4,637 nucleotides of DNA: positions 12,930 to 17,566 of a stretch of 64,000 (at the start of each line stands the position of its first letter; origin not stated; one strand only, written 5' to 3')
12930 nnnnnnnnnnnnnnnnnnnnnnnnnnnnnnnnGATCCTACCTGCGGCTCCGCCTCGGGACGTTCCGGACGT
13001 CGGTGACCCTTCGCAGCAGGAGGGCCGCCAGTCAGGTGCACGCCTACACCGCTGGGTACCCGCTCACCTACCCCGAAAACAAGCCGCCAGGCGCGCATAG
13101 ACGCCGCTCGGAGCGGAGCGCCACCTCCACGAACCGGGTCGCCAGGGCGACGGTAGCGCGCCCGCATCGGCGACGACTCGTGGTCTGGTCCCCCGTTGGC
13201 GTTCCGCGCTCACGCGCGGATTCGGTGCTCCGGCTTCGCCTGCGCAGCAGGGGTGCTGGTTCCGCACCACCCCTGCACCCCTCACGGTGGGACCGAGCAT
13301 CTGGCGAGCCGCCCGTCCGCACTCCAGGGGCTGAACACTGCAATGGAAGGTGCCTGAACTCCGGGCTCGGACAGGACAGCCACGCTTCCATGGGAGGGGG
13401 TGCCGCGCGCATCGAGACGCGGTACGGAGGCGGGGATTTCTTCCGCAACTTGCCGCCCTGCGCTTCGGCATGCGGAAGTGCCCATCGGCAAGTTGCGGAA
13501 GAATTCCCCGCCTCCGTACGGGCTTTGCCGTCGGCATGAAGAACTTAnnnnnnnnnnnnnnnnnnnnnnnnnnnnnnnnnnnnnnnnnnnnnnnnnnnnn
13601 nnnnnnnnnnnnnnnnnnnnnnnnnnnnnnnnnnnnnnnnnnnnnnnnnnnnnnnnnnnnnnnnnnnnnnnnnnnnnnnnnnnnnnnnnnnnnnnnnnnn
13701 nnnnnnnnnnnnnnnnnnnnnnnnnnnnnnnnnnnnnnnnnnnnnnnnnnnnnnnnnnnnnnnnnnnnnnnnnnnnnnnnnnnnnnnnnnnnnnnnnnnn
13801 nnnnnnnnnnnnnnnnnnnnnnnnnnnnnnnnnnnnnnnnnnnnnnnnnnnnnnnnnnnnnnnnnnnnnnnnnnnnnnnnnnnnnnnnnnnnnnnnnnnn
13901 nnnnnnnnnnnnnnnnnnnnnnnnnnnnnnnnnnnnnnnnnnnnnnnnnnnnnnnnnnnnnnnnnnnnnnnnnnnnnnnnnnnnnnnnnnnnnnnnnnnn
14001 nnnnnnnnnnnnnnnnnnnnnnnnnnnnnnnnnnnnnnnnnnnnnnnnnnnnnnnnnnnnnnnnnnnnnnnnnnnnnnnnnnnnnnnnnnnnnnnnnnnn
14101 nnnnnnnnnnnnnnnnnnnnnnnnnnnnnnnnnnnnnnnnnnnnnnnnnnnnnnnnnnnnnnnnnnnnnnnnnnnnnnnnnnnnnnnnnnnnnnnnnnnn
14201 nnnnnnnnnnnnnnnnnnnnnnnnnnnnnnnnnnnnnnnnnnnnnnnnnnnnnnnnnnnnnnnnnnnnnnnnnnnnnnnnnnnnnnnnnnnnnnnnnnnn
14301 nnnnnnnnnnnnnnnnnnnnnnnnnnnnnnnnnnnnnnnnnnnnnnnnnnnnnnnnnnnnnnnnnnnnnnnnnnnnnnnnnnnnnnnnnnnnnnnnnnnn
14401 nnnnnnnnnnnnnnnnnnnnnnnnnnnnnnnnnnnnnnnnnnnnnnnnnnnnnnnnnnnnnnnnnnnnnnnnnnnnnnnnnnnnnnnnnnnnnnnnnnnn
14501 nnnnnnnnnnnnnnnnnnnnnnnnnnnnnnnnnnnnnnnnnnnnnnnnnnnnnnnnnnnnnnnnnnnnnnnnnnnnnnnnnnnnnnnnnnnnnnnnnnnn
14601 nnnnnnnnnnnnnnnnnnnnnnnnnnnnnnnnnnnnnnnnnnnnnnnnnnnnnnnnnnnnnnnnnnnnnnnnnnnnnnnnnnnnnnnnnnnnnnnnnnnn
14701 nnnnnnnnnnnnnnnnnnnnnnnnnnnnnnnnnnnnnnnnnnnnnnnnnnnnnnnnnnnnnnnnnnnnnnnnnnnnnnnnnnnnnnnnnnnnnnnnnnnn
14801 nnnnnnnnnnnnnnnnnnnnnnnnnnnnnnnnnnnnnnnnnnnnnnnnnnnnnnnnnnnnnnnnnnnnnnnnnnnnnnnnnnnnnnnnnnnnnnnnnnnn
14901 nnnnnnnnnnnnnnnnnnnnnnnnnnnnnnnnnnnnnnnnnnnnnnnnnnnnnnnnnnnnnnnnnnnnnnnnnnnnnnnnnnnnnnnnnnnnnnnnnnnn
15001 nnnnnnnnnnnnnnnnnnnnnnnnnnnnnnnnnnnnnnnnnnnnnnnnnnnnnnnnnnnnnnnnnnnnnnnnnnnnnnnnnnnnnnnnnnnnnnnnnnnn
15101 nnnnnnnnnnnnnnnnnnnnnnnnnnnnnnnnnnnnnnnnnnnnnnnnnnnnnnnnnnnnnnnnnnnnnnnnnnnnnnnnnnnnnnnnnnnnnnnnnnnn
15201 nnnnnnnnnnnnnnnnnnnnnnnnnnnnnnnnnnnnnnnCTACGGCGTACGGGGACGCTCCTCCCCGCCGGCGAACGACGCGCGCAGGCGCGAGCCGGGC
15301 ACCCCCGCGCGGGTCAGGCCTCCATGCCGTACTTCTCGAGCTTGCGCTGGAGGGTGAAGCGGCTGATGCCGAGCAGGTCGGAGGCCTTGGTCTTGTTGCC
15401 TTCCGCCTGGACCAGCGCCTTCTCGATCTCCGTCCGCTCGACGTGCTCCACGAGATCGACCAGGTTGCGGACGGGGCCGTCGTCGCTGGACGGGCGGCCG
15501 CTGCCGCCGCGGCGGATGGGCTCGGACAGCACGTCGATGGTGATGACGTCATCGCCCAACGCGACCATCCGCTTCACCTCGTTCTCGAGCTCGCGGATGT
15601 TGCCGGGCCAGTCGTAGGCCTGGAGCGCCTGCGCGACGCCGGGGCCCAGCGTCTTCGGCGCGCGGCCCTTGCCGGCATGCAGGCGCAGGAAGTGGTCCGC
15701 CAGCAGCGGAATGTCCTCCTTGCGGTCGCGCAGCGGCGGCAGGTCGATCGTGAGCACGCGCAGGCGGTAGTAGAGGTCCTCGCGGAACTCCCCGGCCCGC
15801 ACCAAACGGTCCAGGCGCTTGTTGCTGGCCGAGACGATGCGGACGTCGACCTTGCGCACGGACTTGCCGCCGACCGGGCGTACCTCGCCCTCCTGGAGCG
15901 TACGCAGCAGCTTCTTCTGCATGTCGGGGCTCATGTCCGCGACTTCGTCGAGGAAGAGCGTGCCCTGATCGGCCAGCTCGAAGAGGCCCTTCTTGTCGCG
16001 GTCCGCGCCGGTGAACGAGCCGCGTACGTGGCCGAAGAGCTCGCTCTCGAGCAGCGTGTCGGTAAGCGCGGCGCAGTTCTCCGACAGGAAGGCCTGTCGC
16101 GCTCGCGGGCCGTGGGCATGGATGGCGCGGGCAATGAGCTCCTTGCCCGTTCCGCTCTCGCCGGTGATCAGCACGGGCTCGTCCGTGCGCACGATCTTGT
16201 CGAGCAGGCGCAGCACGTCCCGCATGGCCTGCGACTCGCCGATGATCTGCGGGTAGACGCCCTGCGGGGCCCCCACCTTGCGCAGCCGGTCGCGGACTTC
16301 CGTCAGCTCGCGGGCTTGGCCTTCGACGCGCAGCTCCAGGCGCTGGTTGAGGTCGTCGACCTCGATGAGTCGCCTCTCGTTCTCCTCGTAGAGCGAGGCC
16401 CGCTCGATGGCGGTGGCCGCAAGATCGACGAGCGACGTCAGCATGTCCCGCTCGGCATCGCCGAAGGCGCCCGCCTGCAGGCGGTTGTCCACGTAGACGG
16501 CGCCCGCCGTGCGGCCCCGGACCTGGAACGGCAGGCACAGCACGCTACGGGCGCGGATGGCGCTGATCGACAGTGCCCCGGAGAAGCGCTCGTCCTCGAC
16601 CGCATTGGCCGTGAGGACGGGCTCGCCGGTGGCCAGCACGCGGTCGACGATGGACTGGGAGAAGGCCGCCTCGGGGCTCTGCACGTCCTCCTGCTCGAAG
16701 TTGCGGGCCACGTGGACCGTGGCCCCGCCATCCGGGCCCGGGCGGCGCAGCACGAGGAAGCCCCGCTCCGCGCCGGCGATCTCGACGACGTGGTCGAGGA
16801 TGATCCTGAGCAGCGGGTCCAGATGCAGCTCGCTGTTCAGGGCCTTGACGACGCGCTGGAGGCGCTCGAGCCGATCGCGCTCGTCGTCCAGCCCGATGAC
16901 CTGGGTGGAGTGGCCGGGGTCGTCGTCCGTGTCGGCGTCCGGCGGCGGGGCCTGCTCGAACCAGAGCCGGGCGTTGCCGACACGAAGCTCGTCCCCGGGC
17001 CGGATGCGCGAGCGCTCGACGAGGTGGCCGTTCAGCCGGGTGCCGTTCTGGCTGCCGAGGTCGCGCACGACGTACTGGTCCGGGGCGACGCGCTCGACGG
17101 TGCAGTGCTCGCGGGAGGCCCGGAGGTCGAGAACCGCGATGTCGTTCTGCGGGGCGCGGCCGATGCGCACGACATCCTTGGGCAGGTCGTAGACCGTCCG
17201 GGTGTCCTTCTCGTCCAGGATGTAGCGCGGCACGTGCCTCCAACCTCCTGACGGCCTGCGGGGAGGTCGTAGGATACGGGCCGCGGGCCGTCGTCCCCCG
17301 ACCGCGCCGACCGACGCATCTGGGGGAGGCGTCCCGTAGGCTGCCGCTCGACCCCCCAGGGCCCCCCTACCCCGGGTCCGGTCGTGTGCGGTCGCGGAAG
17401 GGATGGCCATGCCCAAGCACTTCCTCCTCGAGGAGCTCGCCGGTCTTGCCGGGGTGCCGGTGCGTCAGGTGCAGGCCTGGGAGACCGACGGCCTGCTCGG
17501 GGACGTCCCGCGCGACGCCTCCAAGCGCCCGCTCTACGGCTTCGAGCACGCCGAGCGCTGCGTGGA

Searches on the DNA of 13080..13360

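Call 16: search_rna_families(source=window, start=13080, end=13360, threshold=evalue, max_evalue=10, show_alignments=3)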
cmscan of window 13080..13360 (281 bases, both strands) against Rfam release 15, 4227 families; matches with E-value up to 10: 5.
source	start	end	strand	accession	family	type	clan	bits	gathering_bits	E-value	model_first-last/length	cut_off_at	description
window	13203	13279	+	RF02827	Scr6106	Gene; sRNA;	-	18.3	52.5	5.2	1-85/85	no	Streptomyces RNA 6106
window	13246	13285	-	RF03990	mir-4888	Gene; miRNA;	-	14.2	90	8.6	1-73/73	no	mir-4888 microRNA precursor family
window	13225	13311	+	RF03829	mir-1257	Gene; miRNA;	-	13.9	50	8.4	1-118/118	no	mir-1257 microRNA precursor family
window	13245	13302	+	RF01812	Pxr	Gene; sRNA;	-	13.6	80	4.4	1-109/109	no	Pxr regulatory sRNA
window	13096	13173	-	RF02136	HTT-AS1_3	Gene; lncRNA;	-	10.8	70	9.9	1-60/60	no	HTT antisense RNA 1 conserved region 3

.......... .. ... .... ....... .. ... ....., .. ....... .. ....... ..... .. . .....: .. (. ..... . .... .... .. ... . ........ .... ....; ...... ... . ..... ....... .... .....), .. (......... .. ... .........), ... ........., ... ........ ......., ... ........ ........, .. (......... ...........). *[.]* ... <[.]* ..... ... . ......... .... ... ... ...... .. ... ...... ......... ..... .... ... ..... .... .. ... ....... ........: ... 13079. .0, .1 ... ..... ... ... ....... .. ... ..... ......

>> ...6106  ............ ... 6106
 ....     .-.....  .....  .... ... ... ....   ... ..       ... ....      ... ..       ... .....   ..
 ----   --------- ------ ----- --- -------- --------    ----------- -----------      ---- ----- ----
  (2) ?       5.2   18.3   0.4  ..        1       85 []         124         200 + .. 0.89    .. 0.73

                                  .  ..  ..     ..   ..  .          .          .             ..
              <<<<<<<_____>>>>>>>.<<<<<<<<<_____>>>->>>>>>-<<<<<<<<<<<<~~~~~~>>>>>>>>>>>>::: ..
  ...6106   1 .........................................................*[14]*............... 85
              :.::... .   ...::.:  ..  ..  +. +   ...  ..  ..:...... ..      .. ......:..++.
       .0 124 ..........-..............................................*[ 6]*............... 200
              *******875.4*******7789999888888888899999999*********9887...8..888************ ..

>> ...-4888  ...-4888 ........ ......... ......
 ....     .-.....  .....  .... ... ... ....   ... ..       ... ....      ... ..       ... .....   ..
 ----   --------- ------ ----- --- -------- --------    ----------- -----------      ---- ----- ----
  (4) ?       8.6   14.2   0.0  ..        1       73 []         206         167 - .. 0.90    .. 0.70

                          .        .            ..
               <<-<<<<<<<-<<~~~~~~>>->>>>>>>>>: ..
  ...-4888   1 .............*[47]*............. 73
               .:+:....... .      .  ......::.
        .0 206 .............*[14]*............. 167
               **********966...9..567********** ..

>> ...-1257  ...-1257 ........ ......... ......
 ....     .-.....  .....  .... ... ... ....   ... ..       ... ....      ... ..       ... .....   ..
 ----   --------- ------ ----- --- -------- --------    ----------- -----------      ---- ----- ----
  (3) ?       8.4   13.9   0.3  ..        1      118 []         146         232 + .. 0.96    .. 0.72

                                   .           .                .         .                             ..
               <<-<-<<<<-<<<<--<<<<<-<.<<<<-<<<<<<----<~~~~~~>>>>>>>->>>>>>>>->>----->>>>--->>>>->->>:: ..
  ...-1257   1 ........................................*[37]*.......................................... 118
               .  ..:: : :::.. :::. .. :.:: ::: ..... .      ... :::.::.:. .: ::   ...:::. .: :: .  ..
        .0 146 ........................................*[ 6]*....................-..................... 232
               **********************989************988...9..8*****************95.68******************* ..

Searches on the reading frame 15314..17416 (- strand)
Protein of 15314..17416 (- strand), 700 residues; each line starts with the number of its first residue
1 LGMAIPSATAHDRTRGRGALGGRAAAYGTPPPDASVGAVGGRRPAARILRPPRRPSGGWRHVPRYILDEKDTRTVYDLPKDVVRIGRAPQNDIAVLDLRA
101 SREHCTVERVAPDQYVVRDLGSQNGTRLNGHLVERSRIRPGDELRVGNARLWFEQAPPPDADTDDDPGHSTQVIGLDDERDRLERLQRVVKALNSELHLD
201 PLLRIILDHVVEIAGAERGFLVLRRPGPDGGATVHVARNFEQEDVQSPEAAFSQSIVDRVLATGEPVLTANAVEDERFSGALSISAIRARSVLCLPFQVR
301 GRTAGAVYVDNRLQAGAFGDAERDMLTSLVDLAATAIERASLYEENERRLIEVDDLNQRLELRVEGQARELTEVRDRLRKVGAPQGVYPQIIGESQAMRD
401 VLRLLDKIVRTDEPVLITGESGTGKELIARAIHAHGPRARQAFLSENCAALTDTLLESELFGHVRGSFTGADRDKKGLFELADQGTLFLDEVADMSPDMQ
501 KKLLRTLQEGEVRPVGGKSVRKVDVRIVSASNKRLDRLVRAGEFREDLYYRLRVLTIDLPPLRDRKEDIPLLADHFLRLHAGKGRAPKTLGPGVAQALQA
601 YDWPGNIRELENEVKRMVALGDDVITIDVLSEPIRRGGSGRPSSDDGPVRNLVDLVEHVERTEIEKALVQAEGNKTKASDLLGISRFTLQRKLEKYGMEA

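Call 12: search_protein_families(library=pfam, proteins=[window:15314-17416:-])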
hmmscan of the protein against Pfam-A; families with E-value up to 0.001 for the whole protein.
window:15314-17416:- (700 aa): 14 families
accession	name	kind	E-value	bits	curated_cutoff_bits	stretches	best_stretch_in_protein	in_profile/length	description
PF00158.32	Sigma54_activat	-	2.1e-68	229.7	20.2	1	391-557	1-167/168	Sigma-54 interaction domain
PF14532.12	Sigma54_activ_2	-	3.5e-25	89.3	25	1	392-562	1-138/138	Sigma-54 interaction domain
PF25601.1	AAA_lid_14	-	3.5e-22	78.4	27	1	563-641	1-81/87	AAA+ ATPase lid domain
PF13185.12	GAF_2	-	7.4e-17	62.3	28.6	1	198-338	3-136/136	GAF domain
PF00498.31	FHA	-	1.5e-15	57.8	20.7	1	83-147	1-67/67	FHA domain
PF01590.32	GAF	-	3.9e-15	57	22.4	1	199-337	2-133/133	GAF domain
PF16697.10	Yop-YscD_cpl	-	5.5e-14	52.6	33.2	1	74-155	10-92/94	Inner membrane component of T3SS, cytoplasmic domain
PF13492.12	GAF_3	-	7.2e-13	49.5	27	1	199-339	2-129/129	GAF domain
PF02954.25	HTH_8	-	2e-12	47.1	22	1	656-696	2-42/42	Bacterial regulatory protein, Fis family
PF07728.20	AAA_5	-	3.1e-07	30.9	22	1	414-534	1-124/139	AAA domain (dynein-related subfamily)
PF13191.12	AAA_16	-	6.8e-06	27.1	32.6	1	394-508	5-121/167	AAA ATPase domain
PF01078.27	Mg_chelatase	-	7.3e-05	22.7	20.3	0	415-513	25-136/207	Magnesium chelatase, subunit ChlI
PF07724.20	AAA_2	-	0.00059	20.3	27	0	415-538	6-130/166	AAA domain (Cdc48 subfamily)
PF00004.35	AAA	-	0.00069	20.5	21.2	0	415-533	1-110/131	ATPase family associated with various cellular activities (AAA)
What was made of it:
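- A sigma-54 activator gene is in the window (15314-17416, call 12).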
